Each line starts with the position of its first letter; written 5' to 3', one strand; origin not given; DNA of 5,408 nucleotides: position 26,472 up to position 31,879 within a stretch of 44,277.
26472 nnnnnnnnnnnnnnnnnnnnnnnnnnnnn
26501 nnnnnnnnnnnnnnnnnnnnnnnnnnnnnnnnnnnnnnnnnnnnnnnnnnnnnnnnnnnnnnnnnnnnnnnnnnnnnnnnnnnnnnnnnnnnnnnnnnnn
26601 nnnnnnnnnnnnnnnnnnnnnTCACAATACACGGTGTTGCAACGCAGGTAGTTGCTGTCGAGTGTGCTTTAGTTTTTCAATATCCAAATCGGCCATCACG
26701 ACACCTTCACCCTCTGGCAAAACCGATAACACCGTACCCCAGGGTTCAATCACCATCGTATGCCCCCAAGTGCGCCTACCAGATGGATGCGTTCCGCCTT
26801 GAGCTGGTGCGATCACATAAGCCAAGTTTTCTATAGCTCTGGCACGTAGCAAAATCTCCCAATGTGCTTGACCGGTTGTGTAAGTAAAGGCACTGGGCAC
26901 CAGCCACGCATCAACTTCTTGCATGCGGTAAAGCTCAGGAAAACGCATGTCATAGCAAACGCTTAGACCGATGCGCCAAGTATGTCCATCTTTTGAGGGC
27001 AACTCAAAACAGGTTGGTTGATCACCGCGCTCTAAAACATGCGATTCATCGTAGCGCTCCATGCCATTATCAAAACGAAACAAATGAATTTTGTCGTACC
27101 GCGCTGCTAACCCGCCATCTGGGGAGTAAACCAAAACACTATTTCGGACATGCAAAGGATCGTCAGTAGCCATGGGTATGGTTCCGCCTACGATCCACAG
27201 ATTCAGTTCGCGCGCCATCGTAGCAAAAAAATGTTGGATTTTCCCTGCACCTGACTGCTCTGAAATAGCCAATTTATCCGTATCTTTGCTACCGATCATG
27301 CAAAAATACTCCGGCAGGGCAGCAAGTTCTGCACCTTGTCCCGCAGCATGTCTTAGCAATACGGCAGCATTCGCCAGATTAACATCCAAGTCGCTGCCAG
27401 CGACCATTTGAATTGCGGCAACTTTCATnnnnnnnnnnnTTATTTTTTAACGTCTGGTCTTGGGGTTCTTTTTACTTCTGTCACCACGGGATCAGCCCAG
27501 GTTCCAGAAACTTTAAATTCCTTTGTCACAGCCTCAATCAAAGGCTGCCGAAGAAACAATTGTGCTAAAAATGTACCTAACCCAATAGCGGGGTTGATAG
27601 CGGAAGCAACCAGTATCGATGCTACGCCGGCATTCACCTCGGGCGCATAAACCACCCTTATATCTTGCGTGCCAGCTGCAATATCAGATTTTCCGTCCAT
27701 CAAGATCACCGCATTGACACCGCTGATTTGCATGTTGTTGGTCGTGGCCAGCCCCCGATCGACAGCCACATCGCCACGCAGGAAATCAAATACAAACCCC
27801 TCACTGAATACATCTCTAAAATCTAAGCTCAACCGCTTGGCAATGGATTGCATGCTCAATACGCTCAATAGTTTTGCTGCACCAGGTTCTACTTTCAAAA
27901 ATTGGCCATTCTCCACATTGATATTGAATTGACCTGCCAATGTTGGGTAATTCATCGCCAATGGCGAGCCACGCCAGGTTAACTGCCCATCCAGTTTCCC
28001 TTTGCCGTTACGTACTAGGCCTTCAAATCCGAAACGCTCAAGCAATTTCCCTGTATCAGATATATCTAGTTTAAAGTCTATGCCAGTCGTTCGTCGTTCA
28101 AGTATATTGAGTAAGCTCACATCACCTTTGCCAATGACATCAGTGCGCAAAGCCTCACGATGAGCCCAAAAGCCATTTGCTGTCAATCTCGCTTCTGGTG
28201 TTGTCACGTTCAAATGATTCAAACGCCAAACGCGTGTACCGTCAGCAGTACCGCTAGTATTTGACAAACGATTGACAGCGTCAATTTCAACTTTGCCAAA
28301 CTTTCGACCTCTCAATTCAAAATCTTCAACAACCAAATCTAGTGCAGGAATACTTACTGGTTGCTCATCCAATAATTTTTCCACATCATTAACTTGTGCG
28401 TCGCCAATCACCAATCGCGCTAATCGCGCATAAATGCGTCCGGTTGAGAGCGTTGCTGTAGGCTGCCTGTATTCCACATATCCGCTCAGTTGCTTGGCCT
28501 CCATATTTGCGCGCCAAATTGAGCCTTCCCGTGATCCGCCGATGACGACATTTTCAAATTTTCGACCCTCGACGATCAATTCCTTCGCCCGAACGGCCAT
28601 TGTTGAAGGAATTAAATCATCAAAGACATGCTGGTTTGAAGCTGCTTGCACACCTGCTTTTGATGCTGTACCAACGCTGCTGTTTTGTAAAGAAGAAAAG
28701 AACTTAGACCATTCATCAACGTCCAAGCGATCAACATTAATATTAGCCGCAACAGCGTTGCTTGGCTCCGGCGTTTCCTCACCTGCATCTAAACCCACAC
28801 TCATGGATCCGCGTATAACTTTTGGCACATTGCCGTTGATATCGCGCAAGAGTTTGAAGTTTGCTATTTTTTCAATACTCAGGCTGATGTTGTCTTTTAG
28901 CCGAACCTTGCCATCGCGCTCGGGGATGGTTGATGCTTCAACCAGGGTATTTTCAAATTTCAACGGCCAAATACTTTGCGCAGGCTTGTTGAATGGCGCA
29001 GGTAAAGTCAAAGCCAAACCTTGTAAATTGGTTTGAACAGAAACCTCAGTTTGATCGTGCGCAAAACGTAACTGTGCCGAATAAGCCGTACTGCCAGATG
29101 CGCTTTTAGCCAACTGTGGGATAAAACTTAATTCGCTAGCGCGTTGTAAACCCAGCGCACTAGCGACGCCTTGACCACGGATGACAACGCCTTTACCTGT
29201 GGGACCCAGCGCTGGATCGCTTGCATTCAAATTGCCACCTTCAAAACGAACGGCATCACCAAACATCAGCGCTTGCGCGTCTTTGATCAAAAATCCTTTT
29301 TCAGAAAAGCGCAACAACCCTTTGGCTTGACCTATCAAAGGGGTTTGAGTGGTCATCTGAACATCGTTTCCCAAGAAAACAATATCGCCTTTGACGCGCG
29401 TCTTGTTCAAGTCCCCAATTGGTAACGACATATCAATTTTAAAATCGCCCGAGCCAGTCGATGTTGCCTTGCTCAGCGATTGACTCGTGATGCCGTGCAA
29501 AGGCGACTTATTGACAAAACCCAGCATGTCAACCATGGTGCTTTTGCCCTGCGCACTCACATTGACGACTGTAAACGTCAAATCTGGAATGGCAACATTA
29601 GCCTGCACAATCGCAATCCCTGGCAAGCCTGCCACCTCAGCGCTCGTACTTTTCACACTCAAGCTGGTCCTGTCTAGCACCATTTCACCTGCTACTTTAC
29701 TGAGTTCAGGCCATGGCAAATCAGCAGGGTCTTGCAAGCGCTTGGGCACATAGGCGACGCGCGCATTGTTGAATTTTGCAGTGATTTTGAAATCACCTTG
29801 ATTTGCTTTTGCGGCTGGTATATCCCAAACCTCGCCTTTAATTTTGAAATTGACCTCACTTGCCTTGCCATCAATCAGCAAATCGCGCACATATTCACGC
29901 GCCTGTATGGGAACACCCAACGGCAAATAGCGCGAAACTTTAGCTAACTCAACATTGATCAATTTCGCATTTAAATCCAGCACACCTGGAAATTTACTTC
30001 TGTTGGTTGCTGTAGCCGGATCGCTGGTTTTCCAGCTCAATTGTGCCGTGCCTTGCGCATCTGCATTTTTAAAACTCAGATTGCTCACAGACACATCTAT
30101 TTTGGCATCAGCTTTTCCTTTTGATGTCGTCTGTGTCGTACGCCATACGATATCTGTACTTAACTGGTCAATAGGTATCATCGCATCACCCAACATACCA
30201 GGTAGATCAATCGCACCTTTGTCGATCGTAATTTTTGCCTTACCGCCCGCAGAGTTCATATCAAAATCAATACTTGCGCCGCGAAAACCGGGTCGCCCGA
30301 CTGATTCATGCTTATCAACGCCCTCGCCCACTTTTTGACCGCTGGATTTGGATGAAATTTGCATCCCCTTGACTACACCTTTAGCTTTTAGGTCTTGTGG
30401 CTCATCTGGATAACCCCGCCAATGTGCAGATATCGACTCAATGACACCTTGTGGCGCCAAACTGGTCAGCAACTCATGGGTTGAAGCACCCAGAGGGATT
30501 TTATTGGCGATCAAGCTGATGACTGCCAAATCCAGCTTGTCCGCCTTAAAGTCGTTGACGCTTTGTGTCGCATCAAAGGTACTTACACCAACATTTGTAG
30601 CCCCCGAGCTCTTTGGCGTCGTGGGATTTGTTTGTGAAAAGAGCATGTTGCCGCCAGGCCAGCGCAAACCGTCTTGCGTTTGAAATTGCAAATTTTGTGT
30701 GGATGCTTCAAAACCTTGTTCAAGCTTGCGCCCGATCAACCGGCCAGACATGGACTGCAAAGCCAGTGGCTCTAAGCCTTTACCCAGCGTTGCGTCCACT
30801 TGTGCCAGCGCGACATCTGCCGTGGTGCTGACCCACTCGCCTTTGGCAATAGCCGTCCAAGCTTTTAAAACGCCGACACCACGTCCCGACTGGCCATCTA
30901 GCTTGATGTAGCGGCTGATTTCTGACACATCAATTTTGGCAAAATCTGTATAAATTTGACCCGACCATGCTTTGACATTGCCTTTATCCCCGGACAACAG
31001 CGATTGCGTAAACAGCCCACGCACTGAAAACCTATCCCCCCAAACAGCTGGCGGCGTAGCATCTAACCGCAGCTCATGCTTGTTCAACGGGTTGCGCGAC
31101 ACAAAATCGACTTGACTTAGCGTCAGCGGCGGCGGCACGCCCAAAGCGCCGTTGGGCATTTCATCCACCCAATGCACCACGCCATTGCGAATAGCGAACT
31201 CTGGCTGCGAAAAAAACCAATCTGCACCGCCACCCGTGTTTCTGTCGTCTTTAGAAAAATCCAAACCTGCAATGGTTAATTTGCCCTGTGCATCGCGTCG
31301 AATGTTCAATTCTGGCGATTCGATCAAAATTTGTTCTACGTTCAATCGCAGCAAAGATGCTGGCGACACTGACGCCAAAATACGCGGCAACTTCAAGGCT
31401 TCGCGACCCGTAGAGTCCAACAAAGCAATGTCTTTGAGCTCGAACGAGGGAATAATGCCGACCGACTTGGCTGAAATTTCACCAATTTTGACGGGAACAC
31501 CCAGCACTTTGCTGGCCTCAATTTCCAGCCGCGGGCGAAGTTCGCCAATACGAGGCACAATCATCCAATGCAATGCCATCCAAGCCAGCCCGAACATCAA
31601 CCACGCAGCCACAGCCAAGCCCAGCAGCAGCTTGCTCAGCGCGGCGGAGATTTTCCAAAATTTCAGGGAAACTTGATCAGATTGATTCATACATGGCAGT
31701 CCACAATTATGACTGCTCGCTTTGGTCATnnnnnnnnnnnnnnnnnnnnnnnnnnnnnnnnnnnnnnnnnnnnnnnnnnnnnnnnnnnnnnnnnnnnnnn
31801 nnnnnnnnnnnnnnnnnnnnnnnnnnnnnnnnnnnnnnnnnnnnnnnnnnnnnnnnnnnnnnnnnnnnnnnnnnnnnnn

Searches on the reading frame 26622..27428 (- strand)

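Call 54: search_protein_families(library=pfam, proteins=[window:26622-27428:-], max_evalue=0.00001)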
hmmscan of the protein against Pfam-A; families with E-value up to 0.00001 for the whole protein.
window:26622-27428:- (268 aa): 1 family
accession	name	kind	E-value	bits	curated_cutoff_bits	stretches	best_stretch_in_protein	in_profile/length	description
PF00795.27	CN_hydrolase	-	5.9e-52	177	23.2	1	2-258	1-256/256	Carbon-nitrogen hydrolase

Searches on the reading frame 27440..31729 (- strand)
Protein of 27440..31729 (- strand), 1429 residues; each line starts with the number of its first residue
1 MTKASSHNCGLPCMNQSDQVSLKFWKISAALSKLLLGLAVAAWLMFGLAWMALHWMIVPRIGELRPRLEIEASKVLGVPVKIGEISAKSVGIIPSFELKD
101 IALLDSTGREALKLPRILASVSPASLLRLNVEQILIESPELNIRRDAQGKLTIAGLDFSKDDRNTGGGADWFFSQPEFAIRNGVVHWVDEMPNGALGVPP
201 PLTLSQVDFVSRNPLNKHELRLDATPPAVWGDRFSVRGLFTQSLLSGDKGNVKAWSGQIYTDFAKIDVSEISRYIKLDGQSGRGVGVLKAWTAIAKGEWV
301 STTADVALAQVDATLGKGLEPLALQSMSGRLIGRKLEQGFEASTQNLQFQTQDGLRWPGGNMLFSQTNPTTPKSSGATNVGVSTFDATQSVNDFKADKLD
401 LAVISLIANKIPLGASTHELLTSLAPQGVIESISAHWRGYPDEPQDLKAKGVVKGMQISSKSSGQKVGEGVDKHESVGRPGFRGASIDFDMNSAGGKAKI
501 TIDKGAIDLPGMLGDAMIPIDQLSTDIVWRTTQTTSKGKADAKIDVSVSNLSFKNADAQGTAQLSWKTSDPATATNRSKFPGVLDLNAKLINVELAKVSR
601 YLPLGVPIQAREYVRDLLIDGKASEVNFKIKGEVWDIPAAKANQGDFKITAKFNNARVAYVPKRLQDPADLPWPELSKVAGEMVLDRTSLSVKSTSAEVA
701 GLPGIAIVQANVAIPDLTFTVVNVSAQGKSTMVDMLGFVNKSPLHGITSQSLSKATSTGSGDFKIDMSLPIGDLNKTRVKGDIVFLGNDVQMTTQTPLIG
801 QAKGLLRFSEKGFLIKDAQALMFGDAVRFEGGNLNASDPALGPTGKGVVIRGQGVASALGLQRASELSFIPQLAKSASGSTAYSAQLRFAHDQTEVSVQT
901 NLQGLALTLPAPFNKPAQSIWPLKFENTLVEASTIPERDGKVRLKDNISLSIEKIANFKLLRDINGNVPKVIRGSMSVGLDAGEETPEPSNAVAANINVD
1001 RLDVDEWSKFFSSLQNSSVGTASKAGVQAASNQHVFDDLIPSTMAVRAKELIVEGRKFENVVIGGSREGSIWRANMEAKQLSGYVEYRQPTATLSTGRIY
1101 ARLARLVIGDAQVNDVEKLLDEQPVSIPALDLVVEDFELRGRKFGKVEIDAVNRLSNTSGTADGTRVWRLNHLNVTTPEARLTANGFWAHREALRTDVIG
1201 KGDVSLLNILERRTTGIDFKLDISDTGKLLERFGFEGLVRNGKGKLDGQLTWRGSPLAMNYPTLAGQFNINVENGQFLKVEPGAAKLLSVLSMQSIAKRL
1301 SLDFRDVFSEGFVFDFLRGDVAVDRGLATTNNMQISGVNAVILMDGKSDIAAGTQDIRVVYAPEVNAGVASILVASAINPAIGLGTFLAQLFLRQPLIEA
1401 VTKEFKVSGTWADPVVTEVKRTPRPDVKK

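Call 54: search_protein_families(library=pfam, proteins=[window:27440-31729:-], max_evalue=0.00001)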
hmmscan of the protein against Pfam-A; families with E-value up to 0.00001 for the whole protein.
window:27440-31729:- (1429 aa): 1 family
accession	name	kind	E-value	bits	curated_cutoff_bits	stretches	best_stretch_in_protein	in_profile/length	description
PF13116.12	YhdP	-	1.7e-195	652.8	46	1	31-1416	7-1224/1224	YhdP protein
